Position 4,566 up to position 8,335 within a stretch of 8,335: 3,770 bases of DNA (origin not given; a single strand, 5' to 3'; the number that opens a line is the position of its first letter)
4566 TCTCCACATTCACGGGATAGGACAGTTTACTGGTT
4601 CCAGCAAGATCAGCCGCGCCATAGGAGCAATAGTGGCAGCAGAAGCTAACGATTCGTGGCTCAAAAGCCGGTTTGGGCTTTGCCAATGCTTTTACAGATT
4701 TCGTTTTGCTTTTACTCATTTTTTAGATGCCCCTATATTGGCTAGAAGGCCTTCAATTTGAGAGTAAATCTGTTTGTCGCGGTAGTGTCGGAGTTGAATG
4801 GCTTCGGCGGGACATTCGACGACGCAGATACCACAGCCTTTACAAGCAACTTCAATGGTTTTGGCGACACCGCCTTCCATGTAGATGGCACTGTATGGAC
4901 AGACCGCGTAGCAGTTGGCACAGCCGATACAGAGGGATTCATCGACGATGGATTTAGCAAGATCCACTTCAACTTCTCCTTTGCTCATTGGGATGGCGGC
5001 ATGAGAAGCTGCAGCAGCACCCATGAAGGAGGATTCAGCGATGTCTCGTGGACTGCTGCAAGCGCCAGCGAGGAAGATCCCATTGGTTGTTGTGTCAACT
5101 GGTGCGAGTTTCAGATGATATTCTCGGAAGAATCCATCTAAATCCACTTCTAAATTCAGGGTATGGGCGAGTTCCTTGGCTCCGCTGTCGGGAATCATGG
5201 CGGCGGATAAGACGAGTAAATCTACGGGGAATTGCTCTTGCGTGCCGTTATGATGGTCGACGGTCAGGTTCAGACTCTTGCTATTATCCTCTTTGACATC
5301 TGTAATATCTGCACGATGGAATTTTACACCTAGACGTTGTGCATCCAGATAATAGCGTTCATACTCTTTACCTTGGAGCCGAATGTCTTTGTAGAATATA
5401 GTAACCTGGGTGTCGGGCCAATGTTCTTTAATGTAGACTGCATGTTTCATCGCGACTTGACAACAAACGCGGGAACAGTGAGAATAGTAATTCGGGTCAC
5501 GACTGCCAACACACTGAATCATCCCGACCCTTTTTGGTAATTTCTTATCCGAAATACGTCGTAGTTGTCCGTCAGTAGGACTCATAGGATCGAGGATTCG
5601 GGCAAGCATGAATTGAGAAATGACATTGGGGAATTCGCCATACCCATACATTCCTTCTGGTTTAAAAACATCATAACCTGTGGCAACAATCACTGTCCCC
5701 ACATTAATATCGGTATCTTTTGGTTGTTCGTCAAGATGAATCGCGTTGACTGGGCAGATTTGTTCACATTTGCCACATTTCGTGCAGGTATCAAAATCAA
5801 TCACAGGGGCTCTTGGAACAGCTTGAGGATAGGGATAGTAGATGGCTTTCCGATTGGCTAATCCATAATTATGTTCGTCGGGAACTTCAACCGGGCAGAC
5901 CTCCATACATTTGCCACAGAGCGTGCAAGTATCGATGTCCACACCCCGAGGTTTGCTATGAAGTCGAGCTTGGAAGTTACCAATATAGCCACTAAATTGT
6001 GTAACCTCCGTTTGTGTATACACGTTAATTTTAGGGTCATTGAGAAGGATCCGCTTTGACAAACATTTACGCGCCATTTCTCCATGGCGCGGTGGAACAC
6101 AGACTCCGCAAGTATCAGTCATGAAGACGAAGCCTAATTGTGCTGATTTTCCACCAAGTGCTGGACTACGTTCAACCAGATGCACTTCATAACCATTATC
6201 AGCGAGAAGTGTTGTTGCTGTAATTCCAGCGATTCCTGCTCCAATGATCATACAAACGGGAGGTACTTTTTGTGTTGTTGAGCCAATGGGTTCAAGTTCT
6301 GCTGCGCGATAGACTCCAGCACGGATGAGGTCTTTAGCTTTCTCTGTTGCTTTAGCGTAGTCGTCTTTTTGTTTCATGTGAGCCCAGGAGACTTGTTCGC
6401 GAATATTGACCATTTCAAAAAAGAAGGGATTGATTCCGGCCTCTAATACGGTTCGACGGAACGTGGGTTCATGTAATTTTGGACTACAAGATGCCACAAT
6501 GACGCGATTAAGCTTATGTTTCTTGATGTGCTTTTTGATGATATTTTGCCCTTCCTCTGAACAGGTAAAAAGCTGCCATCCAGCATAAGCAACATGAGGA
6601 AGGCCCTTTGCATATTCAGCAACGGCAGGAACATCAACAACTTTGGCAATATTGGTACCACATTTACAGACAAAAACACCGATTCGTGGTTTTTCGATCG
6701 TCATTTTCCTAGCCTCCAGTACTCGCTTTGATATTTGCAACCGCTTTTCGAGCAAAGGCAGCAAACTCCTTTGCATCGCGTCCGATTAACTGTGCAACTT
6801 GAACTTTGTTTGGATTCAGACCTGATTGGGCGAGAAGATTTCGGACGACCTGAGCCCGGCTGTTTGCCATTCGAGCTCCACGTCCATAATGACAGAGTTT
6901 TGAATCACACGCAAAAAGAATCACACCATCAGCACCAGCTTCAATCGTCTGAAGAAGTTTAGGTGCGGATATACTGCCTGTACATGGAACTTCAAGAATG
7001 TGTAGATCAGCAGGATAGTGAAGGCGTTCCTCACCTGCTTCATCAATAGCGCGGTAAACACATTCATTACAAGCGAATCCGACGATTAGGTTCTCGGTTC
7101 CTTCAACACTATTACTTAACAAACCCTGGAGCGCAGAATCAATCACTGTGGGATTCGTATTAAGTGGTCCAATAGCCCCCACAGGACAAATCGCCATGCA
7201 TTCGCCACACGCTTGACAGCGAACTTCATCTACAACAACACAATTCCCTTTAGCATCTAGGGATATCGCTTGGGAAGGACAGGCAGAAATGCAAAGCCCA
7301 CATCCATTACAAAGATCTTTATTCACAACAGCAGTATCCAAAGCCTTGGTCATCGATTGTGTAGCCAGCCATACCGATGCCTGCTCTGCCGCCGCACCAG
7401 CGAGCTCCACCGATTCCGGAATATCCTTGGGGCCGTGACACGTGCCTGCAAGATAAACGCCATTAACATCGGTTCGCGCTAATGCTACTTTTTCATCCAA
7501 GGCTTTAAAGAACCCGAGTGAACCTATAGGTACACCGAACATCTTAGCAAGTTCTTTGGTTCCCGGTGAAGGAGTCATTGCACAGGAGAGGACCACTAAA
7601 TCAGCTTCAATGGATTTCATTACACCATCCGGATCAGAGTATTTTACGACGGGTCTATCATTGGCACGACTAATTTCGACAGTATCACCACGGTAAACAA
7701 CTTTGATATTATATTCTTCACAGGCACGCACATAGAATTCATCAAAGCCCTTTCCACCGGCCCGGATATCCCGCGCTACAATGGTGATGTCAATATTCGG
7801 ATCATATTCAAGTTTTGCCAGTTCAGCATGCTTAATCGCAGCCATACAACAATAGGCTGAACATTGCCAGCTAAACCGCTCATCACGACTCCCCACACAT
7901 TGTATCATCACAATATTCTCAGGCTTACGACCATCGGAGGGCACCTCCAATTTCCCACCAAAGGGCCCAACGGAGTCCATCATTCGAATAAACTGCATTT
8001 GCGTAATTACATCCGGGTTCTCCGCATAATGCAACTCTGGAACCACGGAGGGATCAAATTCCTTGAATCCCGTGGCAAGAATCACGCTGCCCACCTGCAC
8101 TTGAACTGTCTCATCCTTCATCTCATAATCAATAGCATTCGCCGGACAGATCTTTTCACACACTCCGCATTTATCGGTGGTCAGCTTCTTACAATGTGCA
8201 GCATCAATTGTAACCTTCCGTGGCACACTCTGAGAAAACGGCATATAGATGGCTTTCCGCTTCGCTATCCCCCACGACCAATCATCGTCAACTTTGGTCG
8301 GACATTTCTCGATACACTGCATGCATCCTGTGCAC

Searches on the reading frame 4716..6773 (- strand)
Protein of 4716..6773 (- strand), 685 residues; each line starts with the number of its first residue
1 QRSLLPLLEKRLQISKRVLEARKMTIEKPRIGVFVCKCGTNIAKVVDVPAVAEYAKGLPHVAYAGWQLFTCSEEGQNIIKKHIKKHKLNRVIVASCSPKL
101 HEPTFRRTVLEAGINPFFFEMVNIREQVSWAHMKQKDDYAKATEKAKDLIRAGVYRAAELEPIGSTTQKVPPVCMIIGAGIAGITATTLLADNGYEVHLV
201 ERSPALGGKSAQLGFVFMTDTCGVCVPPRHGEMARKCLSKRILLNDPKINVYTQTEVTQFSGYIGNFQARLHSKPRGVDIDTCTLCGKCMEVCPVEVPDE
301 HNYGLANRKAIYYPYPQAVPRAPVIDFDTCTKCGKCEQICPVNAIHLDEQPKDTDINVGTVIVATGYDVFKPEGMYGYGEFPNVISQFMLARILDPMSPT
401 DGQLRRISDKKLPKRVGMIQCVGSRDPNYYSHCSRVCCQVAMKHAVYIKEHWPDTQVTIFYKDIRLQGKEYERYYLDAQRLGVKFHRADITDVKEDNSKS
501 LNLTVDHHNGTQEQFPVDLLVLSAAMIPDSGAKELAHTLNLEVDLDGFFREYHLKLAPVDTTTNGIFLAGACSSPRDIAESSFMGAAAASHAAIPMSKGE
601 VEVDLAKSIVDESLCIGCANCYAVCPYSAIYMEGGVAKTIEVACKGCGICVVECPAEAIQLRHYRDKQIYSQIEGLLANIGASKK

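Call 4: search_protein_families(library=pfam, proteins=[window:4716-6773:-], max_evalue=1)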
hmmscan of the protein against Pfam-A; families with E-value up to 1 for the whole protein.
window:4716-6773:- (685 aa): 32 families (the best 25 are shown)
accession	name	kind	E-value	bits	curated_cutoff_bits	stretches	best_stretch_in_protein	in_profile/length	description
PF00037.32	Fer4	-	2.5e-23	81.3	21.1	4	323-345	1-23/24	4Fe-4S binding domain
PF12838.12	Fer4_7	-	1.5e-16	61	27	6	282-344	1-52/52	4Fe-4S dicluster domain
PF12837.12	Fer4_6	-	1.2e-15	57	25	4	610-630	4-24/24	4Fe-4S binding domain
PF13237.11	Fer4_10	-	1.9e-15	56.9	25.5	4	609-655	3-53/53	4Fe-4S dicluster domain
PF13484.11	Fer4_16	-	2.7e-14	54.1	30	4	329-350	1-23/66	4Fe-4S double cluster binding domain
PF12797.12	Fer4_2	-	1.1e-13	50.6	24.5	4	322-342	2-22/22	4Fe-4S binding domain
PF14697.11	Fer4_21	-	5.4e-13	49.3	35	3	609-661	2-59/59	4Fe-4S dicluster domain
PF13187.11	Fer4_9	-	1.1e-12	48.2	27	4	283-345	2-52/52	4Fe-4S dicluster domain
PF25160.1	LdpA_Fe-S-bd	-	5.6e-11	42.5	27.6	4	621-664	9-48/49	LdpA Fe-S cluster-binding domain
PF07992.20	Pyr_redox_2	-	8.4e-10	39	26.1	2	174-202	3-31/291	Pyridine nucleotide-disulphide oxidoreductase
PF13183.11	Fer4_8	-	2e-09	38.3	27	2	222-297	8-68/68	4Fe-4S dicluster domain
PF13534.11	Fer4_17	-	4.6e-09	37.1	22.2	4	222-297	5-60/61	4Fe-4S dicluster domain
PF12800.12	Fer4_4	-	9e-09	35.4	24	3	281-295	2-16/17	4Fe-4S binding domain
PF13450.12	NAD_binding_8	-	5e-08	33.6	21.9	1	176-211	1-36/68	NAD(P)-binding Rossmann-like domain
PF01266.30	DAO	-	2.1e-06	28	27.9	1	176-211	4-40/353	FAD dependent oxidoreductase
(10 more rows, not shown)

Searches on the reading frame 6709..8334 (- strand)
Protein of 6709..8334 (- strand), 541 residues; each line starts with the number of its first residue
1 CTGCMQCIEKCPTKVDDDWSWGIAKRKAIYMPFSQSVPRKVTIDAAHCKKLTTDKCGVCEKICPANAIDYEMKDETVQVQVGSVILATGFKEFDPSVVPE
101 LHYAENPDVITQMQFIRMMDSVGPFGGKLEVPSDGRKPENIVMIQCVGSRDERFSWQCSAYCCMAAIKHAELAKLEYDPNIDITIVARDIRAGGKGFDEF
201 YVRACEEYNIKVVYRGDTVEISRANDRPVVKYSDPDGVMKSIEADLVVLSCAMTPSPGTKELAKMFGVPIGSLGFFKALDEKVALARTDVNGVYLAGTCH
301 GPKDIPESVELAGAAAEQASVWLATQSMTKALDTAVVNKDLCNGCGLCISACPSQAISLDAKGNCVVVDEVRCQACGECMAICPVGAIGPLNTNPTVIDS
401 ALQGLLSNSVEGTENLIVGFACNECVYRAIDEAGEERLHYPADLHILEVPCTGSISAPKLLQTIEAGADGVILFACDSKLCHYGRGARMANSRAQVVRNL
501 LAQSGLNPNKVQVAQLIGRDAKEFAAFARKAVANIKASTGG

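Call 4: search_protein_families(library=pfam, proteins=[window:6709-8334:-], max_evalue=1)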
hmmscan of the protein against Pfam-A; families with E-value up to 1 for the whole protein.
window:6709-8334:- (541 aa): 18 families
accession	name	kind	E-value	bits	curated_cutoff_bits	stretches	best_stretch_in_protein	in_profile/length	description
PF02662.21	FlpD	-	8.5e-34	116.7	22.3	1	417-536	1-120/123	Methyl-viologen-reducing hydrogenase, delta subunit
PF00037.32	Fer4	-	3.5e-18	65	21.1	4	336-358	2-24/24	4Fe-4S binding domain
PF12838.12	Fer4_7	-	1.4e-12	48.3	27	3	342-387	2-52/52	4Fe-4S dicluster domain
PF12837.12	Fer4_6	-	1.8e-12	47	25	4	335-357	2-24/24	4Fe-4S binding domain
PF13187.11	Fer4_9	-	1e-11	45.1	27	3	342-388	2-52/52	4Fe-4S dicluster domain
PF13484.11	Fer4_16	-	1.2e-10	42.4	30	3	1-66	2-66/66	4Fe-4S double cluster binding domain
PF25160.1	LdpA_Fe-S-bd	-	3e-10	40.1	27.6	3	329-358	15-44/49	LdpA Fe-S cluster-binding domain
PF13237.11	Fer4_10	-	7.8e-10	39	25.5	4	336-384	3-53/53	4Fe-4S dicluster domain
PF14697.11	Fer4_21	-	6.9e-09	36.1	35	1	335-388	1-57/59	4Fe-4S dicluster domain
PF07992.20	Pyr_redox_2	-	3.1e-08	33.8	26.1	1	182-317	167-289/291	Pyridine nucleotide-disulphide oxidoreductase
PF12798.12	Fer4_3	-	7.7e-06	26.8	27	3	342-356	1-15/15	4Fe-4S binding domain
PF12797.12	Fer4_2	-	0.00017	21.8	24.5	1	336-354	4-22/22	4Fe-4S binding domain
PF13183.11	Fer4_8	-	0.00054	20.9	27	2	340-354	52-66/68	4Fe-4S dicluster domain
PF12800.12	Fer4_4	-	0.0016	19.1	24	3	340-353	2-15/17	4Fe-4S binding domain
PF13459.11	Fer4_15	-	0.0026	18.8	22.4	2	337-354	3-20/66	4Fe-4S single cluster domain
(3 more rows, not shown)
